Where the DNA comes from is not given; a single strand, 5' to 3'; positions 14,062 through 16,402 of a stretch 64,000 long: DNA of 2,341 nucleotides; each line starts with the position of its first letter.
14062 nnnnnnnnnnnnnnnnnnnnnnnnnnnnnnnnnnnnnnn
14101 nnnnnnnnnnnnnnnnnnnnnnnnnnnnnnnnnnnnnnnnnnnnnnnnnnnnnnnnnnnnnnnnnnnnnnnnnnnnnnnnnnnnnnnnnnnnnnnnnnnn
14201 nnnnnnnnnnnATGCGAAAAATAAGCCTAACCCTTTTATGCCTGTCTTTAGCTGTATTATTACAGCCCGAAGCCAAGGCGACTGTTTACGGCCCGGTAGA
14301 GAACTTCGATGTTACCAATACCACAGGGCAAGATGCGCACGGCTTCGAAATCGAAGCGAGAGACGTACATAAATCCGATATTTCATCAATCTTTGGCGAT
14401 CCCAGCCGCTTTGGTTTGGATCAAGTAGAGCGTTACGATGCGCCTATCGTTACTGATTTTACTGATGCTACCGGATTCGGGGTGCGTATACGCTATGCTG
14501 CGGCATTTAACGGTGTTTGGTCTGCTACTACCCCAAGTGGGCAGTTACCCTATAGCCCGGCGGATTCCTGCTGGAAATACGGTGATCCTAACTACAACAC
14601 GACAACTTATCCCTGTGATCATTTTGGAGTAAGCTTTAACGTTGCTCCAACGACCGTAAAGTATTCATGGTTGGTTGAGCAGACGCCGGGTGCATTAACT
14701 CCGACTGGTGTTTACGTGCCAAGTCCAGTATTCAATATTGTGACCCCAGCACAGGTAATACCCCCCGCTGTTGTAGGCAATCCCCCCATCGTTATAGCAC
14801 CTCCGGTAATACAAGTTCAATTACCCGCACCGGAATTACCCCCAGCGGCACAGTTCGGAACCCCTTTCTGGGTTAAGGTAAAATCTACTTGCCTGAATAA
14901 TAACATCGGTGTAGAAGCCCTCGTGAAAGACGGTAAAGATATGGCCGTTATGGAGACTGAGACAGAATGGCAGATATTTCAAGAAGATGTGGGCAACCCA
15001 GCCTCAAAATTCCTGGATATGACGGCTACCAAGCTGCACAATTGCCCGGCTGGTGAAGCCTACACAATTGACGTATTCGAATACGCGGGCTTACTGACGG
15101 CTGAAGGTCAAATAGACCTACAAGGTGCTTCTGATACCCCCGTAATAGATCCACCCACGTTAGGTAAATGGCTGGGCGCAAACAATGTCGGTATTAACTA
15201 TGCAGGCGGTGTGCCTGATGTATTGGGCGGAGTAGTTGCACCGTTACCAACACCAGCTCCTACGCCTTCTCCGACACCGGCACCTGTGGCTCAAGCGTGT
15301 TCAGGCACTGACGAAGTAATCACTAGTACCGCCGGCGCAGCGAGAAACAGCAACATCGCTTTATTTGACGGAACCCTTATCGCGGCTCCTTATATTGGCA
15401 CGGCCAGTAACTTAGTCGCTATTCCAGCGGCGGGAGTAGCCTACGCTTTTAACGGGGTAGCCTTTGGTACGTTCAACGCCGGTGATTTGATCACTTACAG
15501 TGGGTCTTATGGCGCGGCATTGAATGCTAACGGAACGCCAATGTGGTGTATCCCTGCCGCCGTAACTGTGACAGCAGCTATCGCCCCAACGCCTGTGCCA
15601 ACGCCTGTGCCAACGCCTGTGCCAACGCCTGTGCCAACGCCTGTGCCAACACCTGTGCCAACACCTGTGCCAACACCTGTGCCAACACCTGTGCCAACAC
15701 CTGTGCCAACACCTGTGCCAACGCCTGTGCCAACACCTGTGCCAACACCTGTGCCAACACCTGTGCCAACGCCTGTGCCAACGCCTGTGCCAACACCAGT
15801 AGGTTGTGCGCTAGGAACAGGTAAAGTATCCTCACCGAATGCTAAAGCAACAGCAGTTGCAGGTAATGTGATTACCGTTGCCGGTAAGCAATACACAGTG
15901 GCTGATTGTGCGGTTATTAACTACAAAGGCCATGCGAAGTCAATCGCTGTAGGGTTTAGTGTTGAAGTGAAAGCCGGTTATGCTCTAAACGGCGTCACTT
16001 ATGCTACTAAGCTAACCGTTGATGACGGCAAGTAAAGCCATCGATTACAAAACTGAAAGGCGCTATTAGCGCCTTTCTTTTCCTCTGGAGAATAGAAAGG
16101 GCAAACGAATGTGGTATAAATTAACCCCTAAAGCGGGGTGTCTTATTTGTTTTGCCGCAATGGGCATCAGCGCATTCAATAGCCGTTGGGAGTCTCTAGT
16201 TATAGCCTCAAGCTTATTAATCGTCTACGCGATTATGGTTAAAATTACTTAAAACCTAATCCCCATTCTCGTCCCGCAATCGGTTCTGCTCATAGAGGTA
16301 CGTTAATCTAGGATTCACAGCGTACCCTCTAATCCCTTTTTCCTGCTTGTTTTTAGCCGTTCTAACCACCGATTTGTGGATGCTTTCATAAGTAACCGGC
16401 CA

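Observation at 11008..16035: Terminator-bounded cassette of four exported proteins inserted between early and late modules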

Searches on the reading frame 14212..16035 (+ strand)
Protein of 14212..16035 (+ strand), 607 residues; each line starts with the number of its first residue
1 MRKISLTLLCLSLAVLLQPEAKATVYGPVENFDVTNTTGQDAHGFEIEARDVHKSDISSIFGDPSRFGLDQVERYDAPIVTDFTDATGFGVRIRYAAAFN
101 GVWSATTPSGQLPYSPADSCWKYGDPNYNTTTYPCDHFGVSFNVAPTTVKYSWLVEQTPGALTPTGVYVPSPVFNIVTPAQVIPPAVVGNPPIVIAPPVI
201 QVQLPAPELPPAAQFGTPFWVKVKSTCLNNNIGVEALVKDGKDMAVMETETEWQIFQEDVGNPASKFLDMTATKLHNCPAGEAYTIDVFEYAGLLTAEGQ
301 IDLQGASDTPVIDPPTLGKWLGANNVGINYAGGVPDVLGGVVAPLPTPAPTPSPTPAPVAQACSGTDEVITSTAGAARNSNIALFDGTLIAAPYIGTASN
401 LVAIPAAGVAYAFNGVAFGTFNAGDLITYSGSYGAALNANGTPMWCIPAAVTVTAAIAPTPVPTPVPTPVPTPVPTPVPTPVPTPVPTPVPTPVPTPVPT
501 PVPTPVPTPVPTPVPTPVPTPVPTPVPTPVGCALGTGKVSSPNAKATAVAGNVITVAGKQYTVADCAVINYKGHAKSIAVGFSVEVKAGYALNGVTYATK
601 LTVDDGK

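Call 5: search_protein_families(library=pfam, proteins=[window:14212-16035:+], max_evalue=1)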
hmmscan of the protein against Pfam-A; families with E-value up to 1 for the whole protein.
window:14212-16035:+ (607 aa): 1 family
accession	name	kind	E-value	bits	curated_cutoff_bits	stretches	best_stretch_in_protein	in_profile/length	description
PF18914.6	DUF5666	-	0.0012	19.5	27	1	547-600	5-58/60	Domain of unknown function (DUF5666)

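Call 6: search_protein_families(library=phrogs, proteins=[window:14212-16035:+], max_evalue=0.1)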
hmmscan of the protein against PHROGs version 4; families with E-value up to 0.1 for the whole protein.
window:14212-16035:+ (607 aa): 1 family
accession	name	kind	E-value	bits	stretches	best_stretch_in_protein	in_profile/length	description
phrog_15511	-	unknown function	0.0033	17.6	1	446-578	205-318/511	-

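Call 16: find_homologous_proteins(query=window:14212-16035:+, max_evalue=0.001)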
Query window:14212-16035:+ (607 aa): 1371 proteins with E <= 0.001 among 8000 candidates; the best 120 are listed.
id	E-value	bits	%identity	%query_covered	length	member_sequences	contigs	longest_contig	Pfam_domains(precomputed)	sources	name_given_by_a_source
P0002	2.5e-119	418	52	41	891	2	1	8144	-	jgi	jgi:hypothetical protein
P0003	9.0e-84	300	40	54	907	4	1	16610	-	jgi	jgi:hypothetical protein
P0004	1.9e-79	286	44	55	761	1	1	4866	-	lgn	-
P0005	7.4e-77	278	41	41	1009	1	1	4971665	PF05345.19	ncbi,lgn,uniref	ncbi:putative Ig domain-containing protein [Methylomonas sp. AM2-LC]|uniref:putative Ig domain-conta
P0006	6.7e-75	271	47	53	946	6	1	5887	PF00801.27,PF05345.19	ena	-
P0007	4.0e-73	265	52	41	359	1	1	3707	-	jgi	jgi:hypothetical protein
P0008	4.8e-73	265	45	52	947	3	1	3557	PF05345.19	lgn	-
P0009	3.1e-67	246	45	54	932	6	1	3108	PF05345.19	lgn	-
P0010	3.3e-65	239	44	40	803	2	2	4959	PF05345.19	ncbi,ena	-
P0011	4.0e-65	239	43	55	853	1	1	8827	PF05345.19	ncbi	-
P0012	2.6e-58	216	45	51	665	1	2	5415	PF05345.19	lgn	-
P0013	2.5e-57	213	36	55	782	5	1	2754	PF05345.19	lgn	-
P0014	7.0e-39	152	-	-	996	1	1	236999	PF13313.12,PF27998.1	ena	-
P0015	1.1e-35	141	-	-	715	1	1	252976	PF03797.26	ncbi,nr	ncbi:MAG: hypothetical protein JWM78_293 [Verrucomicrobiaceae bacterium]|nr:hypothetical protein [Ve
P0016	1.6e-32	131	62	12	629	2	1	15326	PF01471.24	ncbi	-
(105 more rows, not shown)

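Call 20: find_encoding_contigs(protein=P0005, flank=10000, max_places=3)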
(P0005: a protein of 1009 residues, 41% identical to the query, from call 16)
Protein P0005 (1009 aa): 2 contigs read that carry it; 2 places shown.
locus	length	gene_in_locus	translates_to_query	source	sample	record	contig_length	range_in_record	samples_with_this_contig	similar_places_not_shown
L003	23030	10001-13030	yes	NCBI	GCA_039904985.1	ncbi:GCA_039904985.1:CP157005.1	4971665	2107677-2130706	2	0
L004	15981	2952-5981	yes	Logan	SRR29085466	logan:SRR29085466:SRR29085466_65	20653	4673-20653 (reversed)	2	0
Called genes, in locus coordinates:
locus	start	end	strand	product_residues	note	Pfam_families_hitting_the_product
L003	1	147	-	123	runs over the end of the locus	PF01903:CbiX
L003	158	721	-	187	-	PF04832:SOUL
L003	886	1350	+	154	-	-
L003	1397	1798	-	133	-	-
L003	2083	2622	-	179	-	PF04307:YdjM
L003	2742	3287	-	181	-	-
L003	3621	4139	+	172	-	-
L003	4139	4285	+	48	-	-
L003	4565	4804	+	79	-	-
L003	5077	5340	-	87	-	-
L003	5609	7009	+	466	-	PF04955:HupE_UreJ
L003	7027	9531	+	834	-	PF07715:Plug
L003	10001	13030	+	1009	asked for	PF05345:He_PIG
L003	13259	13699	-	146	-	-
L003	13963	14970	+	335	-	PF14525:AraC_binding_2, PF12833:HTH_18, PF00165:HTH_AraC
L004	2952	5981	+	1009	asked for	PF05345:He_PIG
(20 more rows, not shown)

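Call 21: find_encoding_contigs(protein=P0003, flank=10000, max_places=3)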
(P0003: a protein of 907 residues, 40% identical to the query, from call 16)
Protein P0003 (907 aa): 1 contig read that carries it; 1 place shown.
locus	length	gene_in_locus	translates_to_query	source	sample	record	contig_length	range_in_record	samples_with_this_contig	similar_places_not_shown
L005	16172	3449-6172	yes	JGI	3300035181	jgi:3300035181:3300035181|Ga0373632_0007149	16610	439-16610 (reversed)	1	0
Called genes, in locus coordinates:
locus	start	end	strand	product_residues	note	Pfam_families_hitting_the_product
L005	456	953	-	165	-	PF00877:NLPC_P60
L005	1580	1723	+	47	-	-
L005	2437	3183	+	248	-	-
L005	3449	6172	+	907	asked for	-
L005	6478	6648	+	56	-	-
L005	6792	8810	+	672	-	PF05345:He_PIG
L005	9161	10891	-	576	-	PF13426:PAS_9, PF00512:HisKA, PF02518:HATPase_c, PF00072:Response_reg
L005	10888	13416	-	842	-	PF01339:CheB_methylest, PF03705:CheR_N, PF01739:CheR, PF08614:ATG16 (faint), PF08448:PAS_4 (weak), PF13596:PAS_10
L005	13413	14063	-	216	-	PF00239:Resolvase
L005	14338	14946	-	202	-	-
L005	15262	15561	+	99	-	-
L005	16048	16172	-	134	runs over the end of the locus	PF00072:Response_reg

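Call 22: find_encoding_contigs(protein=P0002, flank=10000, max_places=3)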
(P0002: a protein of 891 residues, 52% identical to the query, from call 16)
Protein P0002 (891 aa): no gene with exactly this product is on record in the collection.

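Call 72: search_protein_families(library=ncbifam, proteins=[window:14212-16035:+], max_evalue=1)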
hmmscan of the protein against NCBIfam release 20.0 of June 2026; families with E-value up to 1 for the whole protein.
window:14212-16035:+ (607 aa): 1 family
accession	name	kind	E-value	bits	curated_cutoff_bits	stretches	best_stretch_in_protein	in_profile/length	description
NF033186.1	internalin_K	exception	0.0011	17.5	1100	1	428-492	478-543/604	class 1 internalin InlK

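Call 73: search_protein_families(library=padloc, proteins=[window:14212-16035:+], max_evalue=0.1)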
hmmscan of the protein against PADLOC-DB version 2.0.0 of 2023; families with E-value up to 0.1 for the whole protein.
window:14212-16035:+ (607 aa): 1 family
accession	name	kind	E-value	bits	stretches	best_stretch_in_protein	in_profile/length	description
PDLC03396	REase_II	-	3.4e-10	37.2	1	458-530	414-486/550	Type II nicking endonuclease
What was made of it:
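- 15586..15797 (+): 12-bp tandem repeat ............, 17.7 copies, 97% matching. It encodes the (PTPV)n linker of P4. It causes spurious hits: PADLOC REase_II, internalin K, and most of the 1371 hits in call 16 (calls 72, 73).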

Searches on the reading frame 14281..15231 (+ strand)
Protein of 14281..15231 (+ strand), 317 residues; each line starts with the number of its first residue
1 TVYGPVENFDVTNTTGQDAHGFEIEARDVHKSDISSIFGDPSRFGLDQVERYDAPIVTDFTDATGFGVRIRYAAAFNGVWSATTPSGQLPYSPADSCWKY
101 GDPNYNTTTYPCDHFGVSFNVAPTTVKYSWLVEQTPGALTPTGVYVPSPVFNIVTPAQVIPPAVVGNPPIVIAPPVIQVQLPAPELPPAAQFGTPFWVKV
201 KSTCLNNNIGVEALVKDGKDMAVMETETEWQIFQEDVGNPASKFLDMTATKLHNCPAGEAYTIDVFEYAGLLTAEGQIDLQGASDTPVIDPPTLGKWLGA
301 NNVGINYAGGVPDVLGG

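Call 57: search_solved_structures(query=window:14281-15231:+, max_evalue=10)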
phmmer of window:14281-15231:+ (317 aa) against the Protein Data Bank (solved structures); distinct sequences matched with E-value up to 10: 0.

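Call 64: predict_structure(alignment_id=A4)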
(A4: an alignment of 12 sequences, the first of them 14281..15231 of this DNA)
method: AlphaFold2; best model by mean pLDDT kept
length: 317 residues; sequences in the alignment: 12
mean_pLDDT: 76.4   pTM: 0.75
mean pLDDT of the five models: 76.4, 75.3, 73.3, 71.7, 69.7
residues with pLDDT >= 90: 68; 70-90: 155; 50-70: 69; < 50: 25
segments of 3 or more residues with pLDDT < 50: 1-3, 216-222, 284-288, 309-317
pLDDT, mean of each block of 10 residues (from residue 1): 60 92 92 84 61 91 95 94 91 76 82 86 84 94 81 67 60 68 79 85 75 53 59 83 76 69 84 81 51 74 69 32
secondary structure, 60 per line:
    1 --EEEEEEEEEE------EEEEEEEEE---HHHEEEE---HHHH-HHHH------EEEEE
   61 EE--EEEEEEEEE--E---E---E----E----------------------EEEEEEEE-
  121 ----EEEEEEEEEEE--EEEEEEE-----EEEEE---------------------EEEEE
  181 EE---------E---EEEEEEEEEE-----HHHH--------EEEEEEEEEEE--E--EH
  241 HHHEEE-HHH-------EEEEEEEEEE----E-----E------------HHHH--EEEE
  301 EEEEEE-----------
elements in order: E3-12 E19-27 E34-37 H41-44 H46-49 E56-62 E65-73 E112-119 E125-135 E138-144 E150-154 E176-182 E196-205 H211-214 E223-233 H240-243 E244-246 E258-267 H291-294 E297-306

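Call 67: fold_search(model_id=the predicted structure, library=pdb)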
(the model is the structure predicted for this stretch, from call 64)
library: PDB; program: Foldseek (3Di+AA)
matches with E <= 10: 357; with E <= 0.001: 0
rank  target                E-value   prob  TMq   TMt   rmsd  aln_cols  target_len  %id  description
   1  8zdg_A                5.5e-03  0.54  0.20  0.08  21.4       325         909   10  Cryo-EM structure of the integrin avb3 with CWHM-12, conformation 1 (released 2025-10-22)
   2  4mmz_A                6.8e-03  0.44  0.19  0.08  23.0       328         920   11  Integrin AlphaVBeta3 ectodomain bound to an antagonistic tenth domain of Fibronectin (released 2014-03-26)
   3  1jv2_A                7.5e-03  0.35  0.18  0.08  23.1       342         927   10  CRYSTAL STRUCTURE OF THE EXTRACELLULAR SEGMENT OF INTEGRIN ALPHAVBETA3 (released 2001-10-17)
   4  6w6m_A                8.8e-03  0.14  0.12  0.09  28.6       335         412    9  Single particle cryoEM structure of V. cholerae Type IV competence pilus secretin PilQ (released 2020-10-14)
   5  8xei_A                2.4e-02  0.25  0.19  0.08  23.4       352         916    7  Cryo-EM structure of integrin ITGAV/ITGB3 complex, conformation 1 (released 2024-12-18)
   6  1suj                  3.1e-02  0.06  0.10  0.10  23.1       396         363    9  X-ray crystal structure of ambystoma tigrinum cone arrestin (released 2005-08-23)
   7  6u1n_C                3.5e-02  0.06  0.11  0.10  23.4       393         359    7  GPCR-Beta arrestin structure in lipid bilayer (released 2020-02-26)
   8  2wza                  4.8e-02  0.12  0.17  0.16  18.6       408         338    8  Two intramolecular isopeptide bonds are identified in the crystal structure of the Streptococcus gordonii SspB C-termina (released 2010-02-16)
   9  6md5                  6.3e-02  0.11  0.15  0.16  21.1       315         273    9  Crystal structure of zebrafish Vps26A (released 2018-09-26)
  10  7u6f_B3               6.3e-02  0.06  0.09  0.10  20.0       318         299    8  Mouse retromer (VPS26/VPS35/VPS29) heterotrimers (released 2022-10-12)
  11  5dza                  7.3e-02  0.15  0.19  0.19  18.6       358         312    7  Streptococcus agalactiae AgI/II polypeptide BspA C terminal domain (WT) (released 2016-06-22)
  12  4mmx_A                7.7e-02  0.18  0.20  0.08  22.1       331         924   10  Integrin AlphaVBeta3 ectodomain bound to the tenth domain of Fibronectin (released 2014-03-26)
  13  8xen_A                8.2e-02  0.16  0.19  0.08  21.6       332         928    9  Cryo-EM structure of integrin ITGAV/ITGB3 complex, conformation 4 (released 2024-12-18)
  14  6q15_B                9.1e-02  0.06  0.12  0.08  29.4       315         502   10  Structure of the Salmonella SPI-1 injectisome needle complex (released 2019-10-23)
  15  6dv3_A                9.1e-02  0.04  0.11  0.08  29.7       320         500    9  Structure of the Salmonella SPI-1 type III secretion injectisome secretin InvG in the open gate state (released 2018-10-03)
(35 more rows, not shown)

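Call 70: fold_search(model_id=the predicted structure, library=viral)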
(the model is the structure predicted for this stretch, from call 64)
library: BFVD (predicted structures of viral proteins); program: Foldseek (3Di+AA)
matches with E <= 10: 526; with E <= 0.001: 0
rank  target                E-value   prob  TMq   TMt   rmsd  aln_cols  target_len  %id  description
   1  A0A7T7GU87            7.3e-03  0.30  0.18  0.20  21.3       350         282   10  Collagen-like protein [Escherichia phage vB_EcoS-BECP10]
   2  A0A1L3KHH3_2          2.8e-02  0.06  0.11  0.04  36.5       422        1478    8  (no name in the UniProt tables at hand)
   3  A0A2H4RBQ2            2.9e-02  0.08  0.12  0.11  20.3       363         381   12  Signal peptide protein [Sulfolobus ellipsoid virus 1]
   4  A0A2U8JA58            3.6e-02  0.04  0.11  0.05  23.2       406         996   10  RNA2 polyprotein [Red clover mottle virus]
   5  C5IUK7                4.0e-02  0.10  0.13  0.11  23.2       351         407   10  Uncharacterized protein [Streptococcus phage 5093]
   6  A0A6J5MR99            4.9e-02  0.18  0.12  0.14  20.4       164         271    9  Uncharacterized protein [uncultured Caudovirales phage]
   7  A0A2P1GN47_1          5.5e-02  0.04  0.11  0.05  24.6       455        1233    8  Genome polyprotein [Hainan oriental leaf-toed gecko picornavirus]
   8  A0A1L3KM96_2          5.8e-02  0.03  0.10  0.04  27.8       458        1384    9  (no name in the UniProt tables at hand)
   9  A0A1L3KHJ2            6.1e-02  0.06  0.13  0.06  27.1       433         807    9  (no name in the UniProt tables at hand)
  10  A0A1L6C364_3          6.8e-02  0.06  0.13  0.06  25.0       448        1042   10  (no name in the UniProt tables at hand)
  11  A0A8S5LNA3            7.6e-02  0.06  0.11  0.06  23.1       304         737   10  Uncharacterized protein [Siphoviridae sp. ctsf32]
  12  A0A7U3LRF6            8.9e-02  0.06  0.14  0.10  21.0       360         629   10  (no name in the UniProt tables at hand)
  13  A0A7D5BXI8            8.9e-02  0.06  0.14  0.08  26.6       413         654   11  (no name in the UniProt tables at hand)
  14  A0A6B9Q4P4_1          8.9e-02  0.02  0.10  0.04  25.0       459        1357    7  Genome polyprotein [Plasmopara viticola lesion associated iflavirus 1]
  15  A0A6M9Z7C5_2          1.0e-01  0.03  0.11  0.04  21.4       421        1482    8  Genome polyprotein [Picornavirales sp.]
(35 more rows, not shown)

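Call 76: find_related_loci(query=A4, collection=genome_contigs, flank=6000)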
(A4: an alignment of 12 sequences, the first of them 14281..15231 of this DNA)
Query A4 (317 aa) in genome_contigs; peptide patterns used: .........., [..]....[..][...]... (x = any residue, [..] = any of these).
449 stretches matched a pattern; 292 encode a relative of the query (tblastn E <= 1e-3); the best 80 are kept; 80 distinct loci.
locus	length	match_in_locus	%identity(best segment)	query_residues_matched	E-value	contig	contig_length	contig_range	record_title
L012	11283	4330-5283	48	2-309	1e-80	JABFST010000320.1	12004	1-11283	MAG: Methylococcaceae bacterium isolate WB-IL-19 seq_2644, whole genome shotgun sequence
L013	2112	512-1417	47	2-309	5e-81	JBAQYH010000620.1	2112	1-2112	MAG: Methylobacter sp. isolate MFD12011_ilm_asm_bin36 k127_8752, whole genome shotgun sequence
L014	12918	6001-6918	47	2-313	2e-76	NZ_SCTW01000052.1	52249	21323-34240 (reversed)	MAG: Methylobacter sp. isolate FW305_bin.9 FW305_bin.9-13371, whole genome shotgun sequence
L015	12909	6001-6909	47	2-309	4e-75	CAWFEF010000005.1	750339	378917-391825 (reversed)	MAG: uncultured Gammaproteobacteria bacterium isolate MFD05674.bin.2.90 genome assembly, contig: contig_38943, whole gen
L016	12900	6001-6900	46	2-311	4e-73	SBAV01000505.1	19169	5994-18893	MAG: Methylobacter tundripaludum isolate Bin_16_1 Ba_contig25251, whole genome shotgun sequence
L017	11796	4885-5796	45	2-309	1e-71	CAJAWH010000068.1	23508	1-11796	MAG: uncultured Methylococcaceae bacterium isolate I-3_bin-210 genome assembly, contig: bin-210:068/175, whole genome sh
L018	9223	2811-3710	44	2-311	2e-71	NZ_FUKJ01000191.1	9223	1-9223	Crenothrix polyspora isolate RSM_CP2, whole genome shotgun sequence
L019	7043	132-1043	45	2-309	6e-71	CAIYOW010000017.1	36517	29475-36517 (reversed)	MAG: uncultured Methylococcaceae bacterium isolate Kiruna_bin-11170 genome assembly, contig: bin-11170:017/162, whole ge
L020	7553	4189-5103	44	3-311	8e-68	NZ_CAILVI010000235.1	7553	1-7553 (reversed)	MAG: uncultured Thiodictyon sp. isolate D14_bin-1308, whole genome shotgun sequence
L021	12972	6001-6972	42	1-309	5e-67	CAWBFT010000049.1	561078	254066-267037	MAG: uncultured Gammaproteobacteria bacterium isolate MFD04716.bin.2.275 genome assembly, contig: contig_8544, whole gen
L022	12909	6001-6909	43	3-309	2e-66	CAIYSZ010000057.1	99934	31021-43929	MAG: uncultured proteobacterium isolate I3b_bin-080 genome assembly, contig: bin-080:057/116, whole genome shotgun seque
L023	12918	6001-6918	45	1-309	2e-64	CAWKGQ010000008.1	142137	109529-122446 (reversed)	MAG: uncultured Gammaproteobacteria bacterium isolate MFD04716.bin.3.389 genome assembly, contig: contig_1638, whole gen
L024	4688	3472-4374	43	1-309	3e-64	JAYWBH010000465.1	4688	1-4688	MAG: Bryobacterales bacterium isolate GL93_UP_concoct_250 GL93_UP_concoct_250_464, whole genome shotgun sequence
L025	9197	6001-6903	43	1-309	5e-64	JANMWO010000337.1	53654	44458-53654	MAG: Acidobacteriota bacterium isolate OTE_88_metabat_269 OTE_88_k141_561952, whole genome shotgun sequence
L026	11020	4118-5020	44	2-309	2e-63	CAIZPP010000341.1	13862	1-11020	MAG: uncultured Methylococcaceae bacterium isolate C-4_bin-130 genome assembly, contig: bin-130:341/344, whole genome sh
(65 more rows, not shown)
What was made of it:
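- The best are Methylococcaceae, Methylobacter and Crenothrix at 44-48% identity (call 76).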

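Call 81: search_dna_similar(query=window:14281-15231:+, collection=phages, mode=protein, max_evalue=0.001, max_rows=10)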
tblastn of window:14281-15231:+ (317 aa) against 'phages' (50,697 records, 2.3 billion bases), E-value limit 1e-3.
No match.

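Call 85: find_related_loci(query=A4, collection=viral_contigs, flank=8000)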
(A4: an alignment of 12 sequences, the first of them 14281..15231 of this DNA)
Query A4 (317 aa) in viral_contigs; peptide patterns used: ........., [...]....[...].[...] (x = any residue, [..] = any of these).
99 stretches matched a pattern; 1 encode a relative of the query (tblastn E <= 1e-3); 1 distinct loci.
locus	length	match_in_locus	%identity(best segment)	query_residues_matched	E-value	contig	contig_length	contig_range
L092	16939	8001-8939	75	1-312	7e-155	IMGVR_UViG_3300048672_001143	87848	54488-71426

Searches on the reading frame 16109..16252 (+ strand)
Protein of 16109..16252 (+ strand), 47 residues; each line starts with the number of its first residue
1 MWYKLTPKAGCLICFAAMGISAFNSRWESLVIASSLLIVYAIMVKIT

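Call 65: search_protein_families(library=pfam, proteins=[window:16109-16252:+], max_evalue=0.1)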
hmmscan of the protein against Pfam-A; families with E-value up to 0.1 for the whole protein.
window:16109-16252:+ (47 aa): 1 family
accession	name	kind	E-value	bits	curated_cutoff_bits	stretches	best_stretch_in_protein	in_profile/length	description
PF19885.4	DUF6358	-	0.082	13.6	28.4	1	11-46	14-49/61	Family of unknown function (DUF6358)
